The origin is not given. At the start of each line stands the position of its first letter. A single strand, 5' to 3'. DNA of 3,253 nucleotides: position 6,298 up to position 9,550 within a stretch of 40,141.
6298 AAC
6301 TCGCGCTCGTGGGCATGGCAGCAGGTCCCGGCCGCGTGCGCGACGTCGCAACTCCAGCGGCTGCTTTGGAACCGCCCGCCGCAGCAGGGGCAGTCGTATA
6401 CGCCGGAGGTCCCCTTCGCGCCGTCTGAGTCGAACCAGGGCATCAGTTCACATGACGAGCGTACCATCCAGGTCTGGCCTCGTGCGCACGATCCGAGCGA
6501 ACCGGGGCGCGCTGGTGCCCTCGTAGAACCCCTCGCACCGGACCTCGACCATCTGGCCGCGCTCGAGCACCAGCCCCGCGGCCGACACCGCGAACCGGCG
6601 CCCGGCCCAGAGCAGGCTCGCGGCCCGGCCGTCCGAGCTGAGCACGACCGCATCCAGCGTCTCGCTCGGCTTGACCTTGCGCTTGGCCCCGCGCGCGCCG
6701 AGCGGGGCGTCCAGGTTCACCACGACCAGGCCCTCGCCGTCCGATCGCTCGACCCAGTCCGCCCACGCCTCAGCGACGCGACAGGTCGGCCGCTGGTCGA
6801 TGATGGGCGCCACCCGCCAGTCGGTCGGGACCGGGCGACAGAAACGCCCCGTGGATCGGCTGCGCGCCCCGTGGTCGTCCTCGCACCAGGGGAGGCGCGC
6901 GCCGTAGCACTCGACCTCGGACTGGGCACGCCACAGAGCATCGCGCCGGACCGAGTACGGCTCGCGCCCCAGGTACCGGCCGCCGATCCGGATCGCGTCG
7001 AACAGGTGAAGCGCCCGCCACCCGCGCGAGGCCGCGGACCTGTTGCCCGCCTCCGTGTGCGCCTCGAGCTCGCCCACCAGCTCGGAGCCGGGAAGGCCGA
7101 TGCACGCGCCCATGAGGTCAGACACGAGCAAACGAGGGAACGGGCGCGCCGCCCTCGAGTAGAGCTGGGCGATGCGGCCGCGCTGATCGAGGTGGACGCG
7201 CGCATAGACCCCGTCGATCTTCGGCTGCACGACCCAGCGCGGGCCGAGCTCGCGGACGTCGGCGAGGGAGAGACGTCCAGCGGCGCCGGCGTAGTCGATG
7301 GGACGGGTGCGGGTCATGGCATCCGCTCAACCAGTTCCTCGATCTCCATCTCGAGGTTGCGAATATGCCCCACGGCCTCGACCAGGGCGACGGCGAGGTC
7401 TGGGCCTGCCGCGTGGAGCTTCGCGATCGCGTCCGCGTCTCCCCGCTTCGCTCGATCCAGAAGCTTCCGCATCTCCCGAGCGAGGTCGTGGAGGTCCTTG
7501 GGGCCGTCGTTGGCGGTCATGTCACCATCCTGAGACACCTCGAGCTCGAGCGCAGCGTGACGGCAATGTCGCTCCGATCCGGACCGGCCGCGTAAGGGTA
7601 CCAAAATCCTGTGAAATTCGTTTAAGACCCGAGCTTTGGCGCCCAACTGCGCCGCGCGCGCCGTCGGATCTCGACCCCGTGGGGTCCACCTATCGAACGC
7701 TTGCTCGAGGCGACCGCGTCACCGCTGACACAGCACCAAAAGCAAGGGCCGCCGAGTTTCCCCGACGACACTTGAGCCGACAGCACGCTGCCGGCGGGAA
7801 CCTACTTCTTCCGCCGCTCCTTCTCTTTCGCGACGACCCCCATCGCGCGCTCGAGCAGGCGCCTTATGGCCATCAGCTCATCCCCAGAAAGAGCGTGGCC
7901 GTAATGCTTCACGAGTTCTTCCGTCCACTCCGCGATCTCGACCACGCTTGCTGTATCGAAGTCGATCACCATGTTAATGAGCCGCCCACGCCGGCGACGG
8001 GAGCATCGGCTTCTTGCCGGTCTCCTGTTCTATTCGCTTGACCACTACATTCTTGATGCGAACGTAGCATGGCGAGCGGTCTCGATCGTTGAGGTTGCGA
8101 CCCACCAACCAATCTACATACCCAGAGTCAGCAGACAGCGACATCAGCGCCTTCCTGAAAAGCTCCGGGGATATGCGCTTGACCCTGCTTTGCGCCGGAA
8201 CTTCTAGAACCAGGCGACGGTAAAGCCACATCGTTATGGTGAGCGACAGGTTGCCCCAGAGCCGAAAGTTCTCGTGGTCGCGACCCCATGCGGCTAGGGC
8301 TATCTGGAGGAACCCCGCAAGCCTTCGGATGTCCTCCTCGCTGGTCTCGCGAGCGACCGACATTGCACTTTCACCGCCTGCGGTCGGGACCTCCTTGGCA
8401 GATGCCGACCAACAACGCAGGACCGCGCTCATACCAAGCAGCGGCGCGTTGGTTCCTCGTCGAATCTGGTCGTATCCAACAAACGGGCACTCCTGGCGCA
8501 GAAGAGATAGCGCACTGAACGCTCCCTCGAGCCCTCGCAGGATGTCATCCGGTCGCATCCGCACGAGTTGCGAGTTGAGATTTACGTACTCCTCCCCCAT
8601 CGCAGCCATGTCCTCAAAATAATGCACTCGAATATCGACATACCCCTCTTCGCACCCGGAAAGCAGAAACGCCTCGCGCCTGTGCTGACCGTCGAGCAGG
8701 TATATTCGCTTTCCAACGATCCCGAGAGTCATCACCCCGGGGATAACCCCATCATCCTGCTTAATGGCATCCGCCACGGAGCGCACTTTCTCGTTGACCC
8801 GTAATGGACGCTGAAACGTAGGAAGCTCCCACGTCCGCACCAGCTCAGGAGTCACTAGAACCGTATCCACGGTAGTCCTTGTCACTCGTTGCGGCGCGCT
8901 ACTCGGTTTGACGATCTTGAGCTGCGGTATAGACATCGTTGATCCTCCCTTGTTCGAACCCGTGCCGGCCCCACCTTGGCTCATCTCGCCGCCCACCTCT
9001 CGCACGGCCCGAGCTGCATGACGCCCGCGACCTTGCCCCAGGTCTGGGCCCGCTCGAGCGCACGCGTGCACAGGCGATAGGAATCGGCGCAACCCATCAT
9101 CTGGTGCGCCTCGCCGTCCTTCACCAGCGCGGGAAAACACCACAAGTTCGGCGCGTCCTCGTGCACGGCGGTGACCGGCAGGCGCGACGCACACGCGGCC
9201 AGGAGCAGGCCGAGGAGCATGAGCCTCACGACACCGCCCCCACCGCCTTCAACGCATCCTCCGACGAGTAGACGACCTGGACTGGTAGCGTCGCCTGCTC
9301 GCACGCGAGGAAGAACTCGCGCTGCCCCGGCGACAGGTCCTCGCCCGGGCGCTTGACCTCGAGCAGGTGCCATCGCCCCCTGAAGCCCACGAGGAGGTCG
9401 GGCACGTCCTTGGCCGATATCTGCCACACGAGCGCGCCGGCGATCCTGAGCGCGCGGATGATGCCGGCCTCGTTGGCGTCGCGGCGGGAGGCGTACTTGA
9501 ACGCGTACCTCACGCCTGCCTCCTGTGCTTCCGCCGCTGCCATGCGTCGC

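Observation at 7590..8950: Sharp low-GC island carrying a DndB-like DGQHR protein plus a 56-aa partner ORF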

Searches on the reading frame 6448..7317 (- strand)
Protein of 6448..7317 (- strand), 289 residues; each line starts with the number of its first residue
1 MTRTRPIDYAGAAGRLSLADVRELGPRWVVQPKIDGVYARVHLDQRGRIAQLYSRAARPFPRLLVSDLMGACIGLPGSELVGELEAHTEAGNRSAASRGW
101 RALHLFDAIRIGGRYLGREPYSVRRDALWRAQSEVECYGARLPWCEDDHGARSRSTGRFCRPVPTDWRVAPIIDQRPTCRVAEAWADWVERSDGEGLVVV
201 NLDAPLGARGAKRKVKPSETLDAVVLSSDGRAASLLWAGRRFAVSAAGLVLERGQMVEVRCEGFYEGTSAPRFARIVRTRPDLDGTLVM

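Call 5: search_protein_families(library=ncbifam, proteins=[window:6448-7317:-], max_evalue=0.1)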
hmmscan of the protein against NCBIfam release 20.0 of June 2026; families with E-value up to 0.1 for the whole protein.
window:6448-7317:- (289 aa): 1 family
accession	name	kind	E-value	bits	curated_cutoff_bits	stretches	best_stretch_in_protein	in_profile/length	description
NF002868.0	PRK03180.1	equivalog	1.8e-08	33.6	641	1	162-228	325-392/509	ATP-dependent DNA ligase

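Call 6: search_protein_families(library=phrogs, proteins=[window:6448-7317:-], max_evalue=0.1)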
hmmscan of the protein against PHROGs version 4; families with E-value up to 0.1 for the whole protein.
window:6448-7317:- (289 aa): 1 family
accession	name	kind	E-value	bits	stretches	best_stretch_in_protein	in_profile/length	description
phrog_114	-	DNA, RNA and nucleotide metabolism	4.7e-14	52.9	1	23-226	236-427/634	ATP-dependent DNA ligase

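Call 7: search_protein_families(library=pfam, proteins=[window:6448-7317:-], max_evalue=1)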
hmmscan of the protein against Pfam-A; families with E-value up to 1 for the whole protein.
window:6448-7317:- (289 aa): 1 family
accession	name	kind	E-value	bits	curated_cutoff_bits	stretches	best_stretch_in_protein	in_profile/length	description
PF01068.26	DNA_ligase_A_M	-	0.0016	18.6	26.2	1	22-62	15-54/204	ATP dependent DNA ligase domain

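Call 37: find_related_loci(query=window:6448-7317:-, collection=viral_contigs, flank=8000)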
Query window:6448-7317:- (289 aa) in viral_contigs; peptide patterns used: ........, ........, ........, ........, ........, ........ (x = any residue, [..] = any of these).
43 stretches matched a pattern, but none encodes a relative of the query by tblastn (E <= 1e-3).

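Call 49: find_homologous_proteins(query=window:6448-7317:-)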
Query window:6448-7317:- (289 aa): 186 proteins with E <= 0.001 among 8000 candidates; the best 120 are listed.
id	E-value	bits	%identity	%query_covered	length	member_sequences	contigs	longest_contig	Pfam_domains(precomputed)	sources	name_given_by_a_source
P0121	3.4e-190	649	100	100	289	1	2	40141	-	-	-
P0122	1.1e-104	368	61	100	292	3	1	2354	-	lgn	-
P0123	3.4e-104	367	61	100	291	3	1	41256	-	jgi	jgi:hypothetical protein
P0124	6.7e-102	359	61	98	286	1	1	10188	-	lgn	-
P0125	1.1e-101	358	61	98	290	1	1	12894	-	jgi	jgi:hypothetical protein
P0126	9.3e-101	355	61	99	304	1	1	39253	-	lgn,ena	-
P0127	4.6e-100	353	64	91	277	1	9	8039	-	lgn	-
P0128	3.0e-99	350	57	99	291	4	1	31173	-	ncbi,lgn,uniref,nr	ncbi:hypothetical protein [Microbacterium sp.]|uniref:hypothetical protein n=1 Tax=Microbacterium sp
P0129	2.0e-94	334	59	99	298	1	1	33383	-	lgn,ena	-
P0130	6.0e-92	326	57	99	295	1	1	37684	-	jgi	jgi:ATP-dependent DNA ligase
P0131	7.2e-92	326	58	97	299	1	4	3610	-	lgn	-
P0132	1.2e-88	316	56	96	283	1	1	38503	-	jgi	jgi:hypothetical protein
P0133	5.2e-85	304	53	94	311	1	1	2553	-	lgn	-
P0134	1.5e-83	299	55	97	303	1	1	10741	-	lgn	-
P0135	4.3e-82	294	52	92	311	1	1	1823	-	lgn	-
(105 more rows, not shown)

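Call 50: find_encoding_contigs(protein=P0123, flank=10000, max_places=1)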
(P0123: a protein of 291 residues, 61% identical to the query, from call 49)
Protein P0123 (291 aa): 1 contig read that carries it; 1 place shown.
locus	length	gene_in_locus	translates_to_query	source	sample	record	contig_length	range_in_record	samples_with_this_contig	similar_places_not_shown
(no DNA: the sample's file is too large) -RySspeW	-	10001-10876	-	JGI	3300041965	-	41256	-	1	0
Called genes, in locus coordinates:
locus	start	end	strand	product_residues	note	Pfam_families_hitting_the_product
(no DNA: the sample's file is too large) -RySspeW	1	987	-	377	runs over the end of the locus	PF26745:SPM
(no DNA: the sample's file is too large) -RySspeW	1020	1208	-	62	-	-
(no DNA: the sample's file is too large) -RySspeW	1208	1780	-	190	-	-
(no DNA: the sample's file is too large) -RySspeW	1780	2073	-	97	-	-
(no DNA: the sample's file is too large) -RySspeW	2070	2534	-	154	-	-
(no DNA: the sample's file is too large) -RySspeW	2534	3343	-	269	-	PF12684:DUF3799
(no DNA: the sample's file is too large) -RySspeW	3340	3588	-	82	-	-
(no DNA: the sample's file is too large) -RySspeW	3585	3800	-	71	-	-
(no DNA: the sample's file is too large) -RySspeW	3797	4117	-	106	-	-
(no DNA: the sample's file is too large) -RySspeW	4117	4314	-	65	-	-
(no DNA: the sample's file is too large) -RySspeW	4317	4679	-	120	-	-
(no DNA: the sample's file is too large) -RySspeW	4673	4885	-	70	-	-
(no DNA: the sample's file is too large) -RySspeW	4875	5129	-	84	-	-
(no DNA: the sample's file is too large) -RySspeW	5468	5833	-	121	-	-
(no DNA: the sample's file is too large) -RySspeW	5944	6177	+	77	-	PF13560:HTH_31, PF01381:HTH_3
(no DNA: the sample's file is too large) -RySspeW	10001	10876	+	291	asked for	-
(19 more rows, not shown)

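Call 51: find_encoding_contigs(protein=P0126, flank=10000, max_places=1)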
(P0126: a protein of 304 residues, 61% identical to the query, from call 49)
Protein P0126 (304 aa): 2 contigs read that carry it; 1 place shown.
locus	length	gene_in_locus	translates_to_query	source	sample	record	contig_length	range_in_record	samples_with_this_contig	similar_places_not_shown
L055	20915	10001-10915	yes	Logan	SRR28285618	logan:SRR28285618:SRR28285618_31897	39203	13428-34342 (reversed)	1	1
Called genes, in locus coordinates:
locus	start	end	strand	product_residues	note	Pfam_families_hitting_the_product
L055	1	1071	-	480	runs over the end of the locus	PF12705:PDDEXK_1, PF10926:DUF2800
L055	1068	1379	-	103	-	PF27050:Phage_P22_Y8K6 (weak)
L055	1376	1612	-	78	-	-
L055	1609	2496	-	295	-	-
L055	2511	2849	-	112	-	-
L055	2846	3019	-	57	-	-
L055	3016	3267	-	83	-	-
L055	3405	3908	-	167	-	-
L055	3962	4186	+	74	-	PF13560:HTH_31 (weak)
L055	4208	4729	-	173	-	-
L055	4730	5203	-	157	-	-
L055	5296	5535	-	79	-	-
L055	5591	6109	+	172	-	PF04480:DUF559, PF18741:MTES_1575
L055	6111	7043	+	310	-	-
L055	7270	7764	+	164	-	-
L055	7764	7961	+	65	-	-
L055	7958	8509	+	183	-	PF05866:RusA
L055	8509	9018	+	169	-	-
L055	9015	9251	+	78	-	PF11753:DUF3310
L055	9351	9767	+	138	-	-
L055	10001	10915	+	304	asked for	-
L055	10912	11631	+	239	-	-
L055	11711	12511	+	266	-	-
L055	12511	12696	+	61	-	-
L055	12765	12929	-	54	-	-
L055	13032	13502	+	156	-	-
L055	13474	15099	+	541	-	-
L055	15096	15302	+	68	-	-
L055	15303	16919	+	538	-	-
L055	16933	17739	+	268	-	-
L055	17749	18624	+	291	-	-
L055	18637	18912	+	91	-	-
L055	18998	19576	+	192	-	-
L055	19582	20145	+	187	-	-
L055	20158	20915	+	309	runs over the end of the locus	-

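Call 52: find_encoding_contigs(protein=P0130, flank=10000, max_places=1)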
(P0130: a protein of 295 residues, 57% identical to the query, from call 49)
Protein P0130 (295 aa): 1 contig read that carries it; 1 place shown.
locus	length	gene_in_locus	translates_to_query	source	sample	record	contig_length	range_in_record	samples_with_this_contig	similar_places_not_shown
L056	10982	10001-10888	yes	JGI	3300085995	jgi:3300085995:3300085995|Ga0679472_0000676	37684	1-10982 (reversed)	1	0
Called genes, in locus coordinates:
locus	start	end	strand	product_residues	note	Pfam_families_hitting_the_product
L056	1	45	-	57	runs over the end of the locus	-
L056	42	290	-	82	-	-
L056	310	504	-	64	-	-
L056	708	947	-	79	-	-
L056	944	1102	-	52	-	-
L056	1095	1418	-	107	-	-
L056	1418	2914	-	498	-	PF12705:PDDEXK_1, PF10926:DUF2800 (weak)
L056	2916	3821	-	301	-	-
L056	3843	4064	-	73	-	-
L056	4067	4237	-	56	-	-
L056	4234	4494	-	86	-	-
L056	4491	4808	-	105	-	-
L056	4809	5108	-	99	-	-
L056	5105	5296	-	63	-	-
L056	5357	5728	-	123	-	-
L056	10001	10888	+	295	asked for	-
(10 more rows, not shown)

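Call 53: find_encoding_contigs(protein=P0128, flank=10000, max_places=1)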
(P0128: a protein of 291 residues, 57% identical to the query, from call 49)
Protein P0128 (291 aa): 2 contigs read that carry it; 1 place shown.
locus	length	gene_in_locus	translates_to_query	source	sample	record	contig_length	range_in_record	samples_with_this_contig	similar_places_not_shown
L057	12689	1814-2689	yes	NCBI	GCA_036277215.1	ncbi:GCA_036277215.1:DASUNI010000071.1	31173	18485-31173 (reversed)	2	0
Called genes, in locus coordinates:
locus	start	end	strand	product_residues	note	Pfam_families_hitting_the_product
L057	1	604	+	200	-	?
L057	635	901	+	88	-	-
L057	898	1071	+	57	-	-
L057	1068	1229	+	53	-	-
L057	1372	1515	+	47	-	-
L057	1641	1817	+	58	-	-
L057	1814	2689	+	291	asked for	-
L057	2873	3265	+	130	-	-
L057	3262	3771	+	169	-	-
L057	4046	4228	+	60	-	-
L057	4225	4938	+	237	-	-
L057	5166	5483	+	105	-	-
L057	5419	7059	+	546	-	-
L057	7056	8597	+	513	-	-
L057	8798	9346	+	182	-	-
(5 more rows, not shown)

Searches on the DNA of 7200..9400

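Call 34: search_rna_families(source=window, start=7200, end=9400, threshold=evalue, max_evalue=1)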
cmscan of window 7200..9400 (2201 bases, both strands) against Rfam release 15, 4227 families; matches with E-value up to 1: 1.
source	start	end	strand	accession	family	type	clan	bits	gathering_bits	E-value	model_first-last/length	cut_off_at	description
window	7825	7876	-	RF02467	Ms_IGR-2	Gene; sRNA;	-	18.7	45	0.45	1-82/82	no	Mycobacterium sRNA Ms_IGR-2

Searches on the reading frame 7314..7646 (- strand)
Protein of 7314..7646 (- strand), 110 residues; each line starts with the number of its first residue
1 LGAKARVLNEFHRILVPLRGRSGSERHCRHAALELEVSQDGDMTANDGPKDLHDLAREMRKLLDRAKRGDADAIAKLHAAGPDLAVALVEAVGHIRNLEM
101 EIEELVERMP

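Call 5: search_protein_families(library=ncbifam, proteins=[window:7314-7646:-], max_evalue=0.1)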
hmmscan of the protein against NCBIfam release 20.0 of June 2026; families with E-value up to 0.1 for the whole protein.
window:7314-7646:- (110 aa): 0 families

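Call 6: search_protein_families(library=phrogs, proteins=[window:7314-7646:-], max_evalue=0.1)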
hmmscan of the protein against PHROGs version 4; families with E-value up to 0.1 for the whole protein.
window:7314-7646:- (110 aa): 0 families

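Call 7: search_protein_families(library=pfam, proteins=[window:7314-7646:-], max_evalue=1)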
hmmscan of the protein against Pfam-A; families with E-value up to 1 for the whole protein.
window:7314-7646:- (110 aa): 1 family
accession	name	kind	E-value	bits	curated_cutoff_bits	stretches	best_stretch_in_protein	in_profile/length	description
PF12997.12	DUF3881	-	0.15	11.7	27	1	56-84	164-192/283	Domain of unknown function, E. rectale Gene description (DUF3881)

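Call 8: search_protein_families(library=padloc, proteins=[window:7314-7646:-], max_evalue=1)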
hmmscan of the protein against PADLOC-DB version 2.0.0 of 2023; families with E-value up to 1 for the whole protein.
window:7314-7646:- (110 aa): 1 family
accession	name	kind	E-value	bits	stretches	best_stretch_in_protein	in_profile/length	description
PDLC01160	CARF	-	0.00078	17.5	1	48-91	103-145/172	"CARF, 2 TMs"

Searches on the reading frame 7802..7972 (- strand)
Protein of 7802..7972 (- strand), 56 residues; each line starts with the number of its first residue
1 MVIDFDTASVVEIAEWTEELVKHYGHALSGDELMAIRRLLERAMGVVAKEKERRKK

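Call 5: search_protein_families(library=ncbifam, proteins=[window:7802-7972:-], max_evalue=0.1)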
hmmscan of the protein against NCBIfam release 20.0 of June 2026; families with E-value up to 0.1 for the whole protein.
window:7802-7972:- (56 aa): 0 families

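Call 6: search_protein_families(library=phrogs, proteins=[window:7802-7972:-], max_evalue=0.1)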
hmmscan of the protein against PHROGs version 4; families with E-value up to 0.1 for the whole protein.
window:7802-7972:- (56 aa): 1 family
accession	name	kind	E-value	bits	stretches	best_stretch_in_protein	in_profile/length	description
phrog_7271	-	unknown function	0.068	14.2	1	17-55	11-47/63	-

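Call 7: search_protein_families(library=pfam, proteins=[window:7802-7972:-], max_evalue=1)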
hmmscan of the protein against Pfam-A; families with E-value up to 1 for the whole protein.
window:7802-7972:- (56 aa): 0 families

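Call 8: search_protein_families(library=padloc, proteins=[window:7802-7972:-], max_evalue=1)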
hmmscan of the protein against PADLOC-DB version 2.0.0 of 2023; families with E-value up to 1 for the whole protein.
window:7802-7972:- (56 aa): 0 families

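Call 75: find_homologous_proteins(query=window:7802-7972:-, max_evalue=0.01)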
Query window:7802-7972:- (56 aa): 1 proteins with E <= 0.01 among 1 candidates.
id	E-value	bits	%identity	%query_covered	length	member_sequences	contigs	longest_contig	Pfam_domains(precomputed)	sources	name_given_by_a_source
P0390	8.3e-28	112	100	100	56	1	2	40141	-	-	-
